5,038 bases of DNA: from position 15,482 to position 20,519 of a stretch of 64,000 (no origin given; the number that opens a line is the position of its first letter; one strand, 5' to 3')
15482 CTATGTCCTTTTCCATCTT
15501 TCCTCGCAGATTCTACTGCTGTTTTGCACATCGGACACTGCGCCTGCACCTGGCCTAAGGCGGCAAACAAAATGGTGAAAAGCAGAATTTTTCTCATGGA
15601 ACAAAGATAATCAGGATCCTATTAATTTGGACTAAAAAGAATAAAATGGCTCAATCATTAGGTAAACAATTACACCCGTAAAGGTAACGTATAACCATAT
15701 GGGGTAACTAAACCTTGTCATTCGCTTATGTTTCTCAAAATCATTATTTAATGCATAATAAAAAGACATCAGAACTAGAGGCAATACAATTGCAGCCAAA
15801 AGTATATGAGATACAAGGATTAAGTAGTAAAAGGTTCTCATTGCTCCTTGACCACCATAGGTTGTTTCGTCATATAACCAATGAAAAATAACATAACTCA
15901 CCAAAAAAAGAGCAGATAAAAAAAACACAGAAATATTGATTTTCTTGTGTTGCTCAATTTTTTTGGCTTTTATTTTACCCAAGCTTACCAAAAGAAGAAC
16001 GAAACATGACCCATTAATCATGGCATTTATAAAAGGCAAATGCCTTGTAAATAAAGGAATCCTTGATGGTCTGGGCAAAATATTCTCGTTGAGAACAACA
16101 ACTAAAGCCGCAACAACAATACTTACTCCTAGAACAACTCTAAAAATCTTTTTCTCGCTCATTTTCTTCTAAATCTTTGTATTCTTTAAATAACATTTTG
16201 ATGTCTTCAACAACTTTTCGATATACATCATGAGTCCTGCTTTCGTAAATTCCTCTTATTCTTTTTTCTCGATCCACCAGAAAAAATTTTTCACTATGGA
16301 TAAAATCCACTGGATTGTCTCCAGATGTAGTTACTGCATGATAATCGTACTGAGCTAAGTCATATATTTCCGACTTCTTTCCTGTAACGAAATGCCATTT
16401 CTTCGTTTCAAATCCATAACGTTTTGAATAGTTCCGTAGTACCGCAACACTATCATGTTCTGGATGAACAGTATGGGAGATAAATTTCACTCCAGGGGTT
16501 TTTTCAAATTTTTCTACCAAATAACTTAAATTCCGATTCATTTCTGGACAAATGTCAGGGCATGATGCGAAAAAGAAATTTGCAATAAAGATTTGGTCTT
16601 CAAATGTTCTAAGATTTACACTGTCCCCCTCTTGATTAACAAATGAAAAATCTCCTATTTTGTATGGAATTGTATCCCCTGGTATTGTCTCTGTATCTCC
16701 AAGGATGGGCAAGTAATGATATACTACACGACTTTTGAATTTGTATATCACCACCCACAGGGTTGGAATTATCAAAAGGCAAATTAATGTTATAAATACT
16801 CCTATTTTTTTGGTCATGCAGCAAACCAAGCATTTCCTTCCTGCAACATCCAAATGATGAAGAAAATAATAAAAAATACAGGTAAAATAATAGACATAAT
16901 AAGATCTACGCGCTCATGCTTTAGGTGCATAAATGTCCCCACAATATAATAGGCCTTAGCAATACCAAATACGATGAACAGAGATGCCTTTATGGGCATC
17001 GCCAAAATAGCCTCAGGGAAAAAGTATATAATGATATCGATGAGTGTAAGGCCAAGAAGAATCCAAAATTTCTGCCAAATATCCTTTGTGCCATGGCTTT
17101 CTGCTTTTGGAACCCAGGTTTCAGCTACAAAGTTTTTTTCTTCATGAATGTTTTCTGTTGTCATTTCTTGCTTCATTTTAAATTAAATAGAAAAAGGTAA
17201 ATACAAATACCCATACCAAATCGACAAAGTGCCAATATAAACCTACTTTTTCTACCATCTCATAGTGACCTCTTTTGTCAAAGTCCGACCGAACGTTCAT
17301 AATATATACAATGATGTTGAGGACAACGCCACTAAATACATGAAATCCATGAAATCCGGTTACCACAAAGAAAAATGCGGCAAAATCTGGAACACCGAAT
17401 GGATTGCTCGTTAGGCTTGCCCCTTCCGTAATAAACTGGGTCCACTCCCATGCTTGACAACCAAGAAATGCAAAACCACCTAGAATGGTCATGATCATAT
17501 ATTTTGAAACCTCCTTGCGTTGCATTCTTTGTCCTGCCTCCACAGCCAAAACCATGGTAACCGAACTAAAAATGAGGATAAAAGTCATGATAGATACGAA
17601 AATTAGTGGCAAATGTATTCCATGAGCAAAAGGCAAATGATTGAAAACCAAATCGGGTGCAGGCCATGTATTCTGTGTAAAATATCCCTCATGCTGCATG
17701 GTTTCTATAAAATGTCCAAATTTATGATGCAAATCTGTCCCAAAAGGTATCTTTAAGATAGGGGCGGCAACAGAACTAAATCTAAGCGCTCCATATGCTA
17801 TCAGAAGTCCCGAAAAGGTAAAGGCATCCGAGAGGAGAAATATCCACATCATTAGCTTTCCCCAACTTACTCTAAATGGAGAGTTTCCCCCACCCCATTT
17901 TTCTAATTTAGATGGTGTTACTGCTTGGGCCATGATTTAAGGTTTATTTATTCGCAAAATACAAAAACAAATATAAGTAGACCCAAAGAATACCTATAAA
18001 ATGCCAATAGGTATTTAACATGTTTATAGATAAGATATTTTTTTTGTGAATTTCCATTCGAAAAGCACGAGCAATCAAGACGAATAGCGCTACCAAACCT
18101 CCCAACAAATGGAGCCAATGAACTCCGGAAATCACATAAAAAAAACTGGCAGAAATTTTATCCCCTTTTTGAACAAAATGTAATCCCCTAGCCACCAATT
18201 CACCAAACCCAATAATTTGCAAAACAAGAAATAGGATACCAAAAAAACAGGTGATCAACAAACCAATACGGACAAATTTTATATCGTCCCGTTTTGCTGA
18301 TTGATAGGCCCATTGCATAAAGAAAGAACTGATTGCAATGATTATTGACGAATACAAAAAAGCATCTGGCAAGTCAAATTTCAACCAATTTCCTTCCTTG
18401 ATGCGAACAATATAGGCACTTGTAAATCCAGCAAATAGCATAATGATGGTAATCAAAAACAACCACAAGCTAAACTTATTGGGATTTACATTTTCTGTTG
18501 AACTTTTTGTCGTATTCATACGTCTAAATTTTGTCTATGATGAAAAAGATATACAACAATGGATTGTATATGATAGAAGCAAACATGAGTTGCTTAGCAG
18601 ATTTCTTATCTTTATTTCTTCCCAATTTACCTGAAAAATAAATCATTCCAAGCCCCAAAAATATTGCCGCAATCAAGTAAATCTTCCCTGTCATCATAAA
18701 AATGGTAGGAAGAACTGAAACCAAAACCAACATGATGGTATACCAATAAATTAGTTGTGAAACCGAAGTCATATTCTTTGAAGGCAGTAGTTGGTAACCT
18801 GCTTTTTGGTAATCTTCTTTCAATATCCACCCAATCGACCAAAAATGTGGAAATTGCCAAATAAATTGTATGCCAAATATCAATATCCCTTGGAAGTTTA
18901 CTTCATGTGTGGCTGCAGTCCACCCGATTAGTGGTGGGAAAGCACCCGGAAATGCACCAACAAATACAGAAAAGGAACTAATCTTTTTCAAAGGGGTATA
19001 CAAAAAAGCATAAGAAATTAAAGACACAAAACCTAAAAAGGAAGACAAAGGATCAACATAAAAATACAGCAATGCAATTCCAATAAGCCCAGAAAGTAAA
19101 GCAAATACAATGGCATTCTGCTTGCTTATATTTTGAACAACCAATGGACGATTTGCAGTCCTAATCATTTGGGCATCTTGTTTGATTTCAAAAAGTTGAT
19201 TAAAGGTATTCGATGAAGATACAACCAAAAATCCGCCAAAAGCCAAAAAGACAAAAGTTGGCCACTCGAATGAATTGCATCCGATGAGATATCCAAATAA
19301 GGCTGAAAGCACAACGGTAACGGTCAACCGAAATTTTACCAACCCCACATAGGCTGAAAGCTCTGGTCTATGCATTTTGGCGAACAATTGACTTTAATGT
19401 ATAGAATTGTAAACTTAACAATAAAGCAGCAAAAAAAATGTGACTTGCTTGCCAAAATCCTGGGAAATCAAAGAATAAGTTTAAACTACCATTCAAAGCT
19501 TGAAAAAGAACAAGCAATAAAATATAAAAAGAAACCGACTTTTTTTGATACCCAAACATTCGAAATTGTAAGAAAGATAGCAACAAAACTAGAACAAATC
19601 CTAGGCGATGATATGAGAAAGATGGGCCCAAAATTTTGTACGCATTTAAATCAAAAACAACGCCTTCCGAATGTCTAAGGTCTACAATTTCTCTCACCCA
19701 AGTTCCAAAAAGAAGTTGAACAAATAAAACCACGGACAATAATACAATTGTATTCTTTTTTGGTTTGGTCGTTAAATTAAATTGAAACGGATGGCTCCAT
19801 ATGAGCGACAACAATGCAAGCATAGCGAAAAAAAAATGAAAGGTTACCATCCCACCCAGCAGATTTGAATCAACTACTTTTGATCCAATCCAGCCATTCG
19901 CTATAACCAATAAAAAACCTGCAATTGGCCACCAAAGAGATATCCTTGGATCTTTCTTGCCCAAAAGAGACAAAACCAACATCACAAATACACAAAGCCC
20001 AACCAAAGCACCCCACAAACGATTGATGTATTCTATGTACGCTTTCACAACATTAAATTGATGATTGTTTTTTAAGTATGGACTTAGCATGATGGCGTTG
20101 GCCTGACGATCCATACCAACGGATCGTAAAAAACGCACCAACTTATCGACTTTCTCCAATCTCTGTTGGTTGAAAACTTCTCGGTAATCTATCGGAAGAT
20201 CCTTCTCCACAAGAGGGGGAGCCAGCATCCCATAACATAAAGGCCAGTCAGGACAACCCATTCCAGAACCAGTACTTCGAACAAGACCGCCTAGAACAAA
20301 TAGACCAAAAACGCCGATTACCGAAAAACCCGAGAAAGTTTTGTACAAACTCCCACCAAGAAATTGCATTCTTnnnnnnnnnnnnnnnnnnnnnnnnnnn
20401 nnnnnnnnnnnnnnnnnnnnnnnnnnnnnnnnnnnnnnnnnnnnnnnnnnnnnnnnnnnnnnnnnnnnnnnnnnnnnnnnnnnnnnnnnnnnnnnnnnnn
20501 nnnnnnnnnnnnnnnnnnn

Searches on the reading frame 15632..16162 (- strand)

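Call 5: search_protein_families(library=pfam, proteins=[window:15632-16162:-], max_evalue=0.01)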
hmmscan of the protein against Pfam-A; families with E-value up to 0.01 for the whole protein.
window:15632-16162:- (176 aa): 3 families
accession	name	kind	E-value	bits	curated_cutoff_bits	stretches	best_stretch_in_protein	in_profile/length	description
PF04238.17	DUF420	-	5.1e-41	140.4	30.5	1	42-170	1-130/130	Protein of unknown function (DUF420)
PF04123.18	DUF373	-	0.0017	18.3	28.3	1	7-121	222-332/335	Domain of unknown function (DUF373)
PF23113.1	MARCHF6_C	-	0.0034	17.6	28.8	1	119-172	115-171/180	E3 ubiquitin-protein ligase MARCHF6-like, C-terminal domain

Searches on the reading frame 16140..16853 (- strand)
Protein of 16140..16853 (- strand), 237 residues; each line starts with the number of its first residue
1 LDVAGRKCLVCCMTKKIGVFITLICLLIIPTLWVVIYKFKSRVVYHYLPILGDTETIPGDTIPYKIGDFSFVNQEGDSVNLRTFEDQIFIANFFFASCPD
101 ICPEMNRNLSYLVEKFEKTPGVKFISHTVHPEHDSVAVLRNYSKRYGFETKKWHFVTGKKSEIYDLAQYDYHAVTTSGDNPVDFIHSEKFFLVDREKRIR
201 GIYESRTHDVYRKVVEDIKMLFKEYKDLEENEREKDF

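Call 5: search_protein_families(library=pfam, proteins=[window:16140-16853:-], max_evalue=0.01)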
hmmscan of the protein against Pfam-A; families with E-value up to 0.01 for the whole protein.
window:16140-16853:- (237 aa): 2 families
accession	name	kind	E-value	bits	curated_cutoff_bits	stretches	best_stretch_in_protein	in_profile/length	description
PF02630.20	SCO1-SenC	-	4.5e-24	85.4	22.8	1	67-198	2-133/134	SCO1/SenC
PF00578.27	AhpC-TSA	-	0.00028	21.2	26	1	65-200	4-122/124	AhpC/TSA family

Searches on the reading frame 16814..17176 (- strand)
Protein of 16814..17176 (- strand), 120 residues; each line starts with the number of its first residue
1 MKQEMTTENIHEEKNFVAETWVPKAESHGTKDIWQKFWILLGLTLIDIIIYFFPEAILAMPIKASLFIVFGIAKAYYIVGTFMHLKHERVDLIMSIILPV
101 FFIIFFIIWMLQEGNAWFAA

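Call 5: search_protein_families(library=pfam, proteins=[window:16814-17176:-], max_evalue=0.01)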
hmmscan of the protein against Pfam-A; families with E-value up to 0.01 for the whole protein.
window:16814-17176:- (120 aa): 1 family
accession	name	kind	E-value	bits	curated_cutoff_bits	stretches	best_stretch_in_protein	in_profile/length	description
PF03626.19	COX4_pro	-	9.4e-11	42.4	28.9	1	37-108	4-72/72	Prokaryotic Cytochrome C oxidase subunit IV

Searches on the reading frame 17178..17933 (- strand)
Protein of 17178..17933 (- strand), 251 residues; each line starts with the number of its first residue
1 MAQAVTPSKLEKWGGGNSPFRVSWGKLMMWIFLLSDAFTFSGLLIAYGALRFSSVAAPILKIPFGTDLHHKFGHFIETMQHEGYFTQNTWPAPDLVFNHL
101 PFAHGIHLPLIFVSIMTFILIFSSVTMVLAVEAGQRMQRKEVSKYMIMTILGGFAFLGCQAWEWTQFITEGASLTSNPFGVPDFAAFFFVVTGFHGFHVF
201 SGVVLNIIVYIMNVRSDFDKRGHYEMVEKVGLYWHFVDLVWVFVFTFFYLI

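Call 5: search_protein_families(library=pfam, proteins=[window:17178-17933:-], max_evalue=0.01)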
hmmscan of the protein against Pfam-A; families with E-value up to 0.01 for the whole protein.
window:17178-17933:- (251 aa): 1 family
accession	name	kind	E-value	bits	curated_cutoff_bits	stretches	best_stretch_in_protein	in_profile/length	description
PF00510.24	COX3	-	1.8e-16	61.2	23.8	1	85-250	99-255/258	Cytochrome c oxidase subunit III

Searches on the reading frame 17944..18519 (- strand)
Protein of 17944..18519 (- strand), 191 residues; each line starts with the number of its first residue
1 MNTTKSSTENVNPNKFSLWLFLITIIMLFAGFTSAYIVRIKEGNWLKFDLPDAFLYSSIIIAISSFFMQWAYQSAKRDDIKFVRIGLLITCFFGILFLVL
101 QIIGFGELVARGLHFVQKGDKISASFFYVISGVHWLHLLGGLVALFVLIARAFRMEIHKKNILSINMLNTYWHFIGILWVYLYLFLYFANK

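Call 5: search_protein_families(library=pfam, proteins=[window:17944-18519:-], max_evalue=0.01)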
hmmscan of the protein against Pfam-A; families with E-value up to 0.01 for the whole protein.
window:17944-18519:- (191 aa): 2 families
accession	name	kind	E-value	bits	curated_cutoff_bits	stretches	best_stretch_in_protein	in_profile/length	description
PF00510.24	COX3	-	2.5e-12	47.7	23.8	1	55-188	128-255/258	Cytochrome c oxidase subunit III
PF04144.18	SCAMP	-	0.00018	22.2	27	1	15-154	28-170/172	SCAMP family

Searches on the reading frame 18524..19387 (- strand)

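Call 5: search_protein_families(library=pfam, proteins=[window:18524-19387:-], max_evalue=0.01)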
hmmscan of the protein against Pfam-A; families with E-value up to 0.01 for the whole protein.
window:18524-19387:- (287 aa): 1 family
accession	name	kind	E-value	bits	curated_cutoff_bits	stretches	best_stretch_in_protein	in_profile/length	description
PF01040.23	UbiA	-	1.2e-54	185.7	34.2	1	26-272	2-249/250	UbiA prenyltransferase family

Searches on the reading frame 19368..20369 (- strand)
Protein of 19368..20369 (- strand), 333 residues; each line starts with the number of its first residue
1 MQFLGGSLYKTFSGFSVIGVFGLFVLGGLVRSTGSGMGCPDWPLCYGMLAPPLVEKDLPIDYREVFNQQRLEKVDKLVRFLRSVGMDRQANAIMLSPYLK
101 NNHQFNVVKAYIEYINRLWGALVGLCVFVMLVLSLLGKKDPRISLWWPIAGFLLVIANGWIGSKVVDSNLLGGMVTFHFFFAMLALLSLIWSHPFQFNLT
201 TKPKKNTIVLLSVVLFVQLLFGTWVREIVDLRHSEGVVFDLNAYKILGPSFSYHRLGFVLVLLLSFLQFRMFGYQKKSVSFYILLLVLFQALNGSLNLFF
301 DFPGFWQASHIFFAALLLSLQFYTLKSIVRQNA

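Call 5: search_protein_families(library=pfam, proteins=[window:19368-20369:-], max_evalue=0.01)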
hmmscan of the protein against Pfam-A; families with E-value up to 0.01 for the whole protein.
window:19368-20369:- (333 aa): 2 families
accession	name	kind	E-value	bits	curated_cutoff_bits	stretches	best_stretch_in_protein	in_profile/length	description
PF02628.20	COX15-CtaA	-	7.8e-36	124.1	29.9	2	103-321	68-321/322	Cytochrome oxidase assembly protein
PF12670.12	DUF3792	-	0.0035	17.9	31.3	1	118-163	66-112/115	Protein of unknown function (DUF3792)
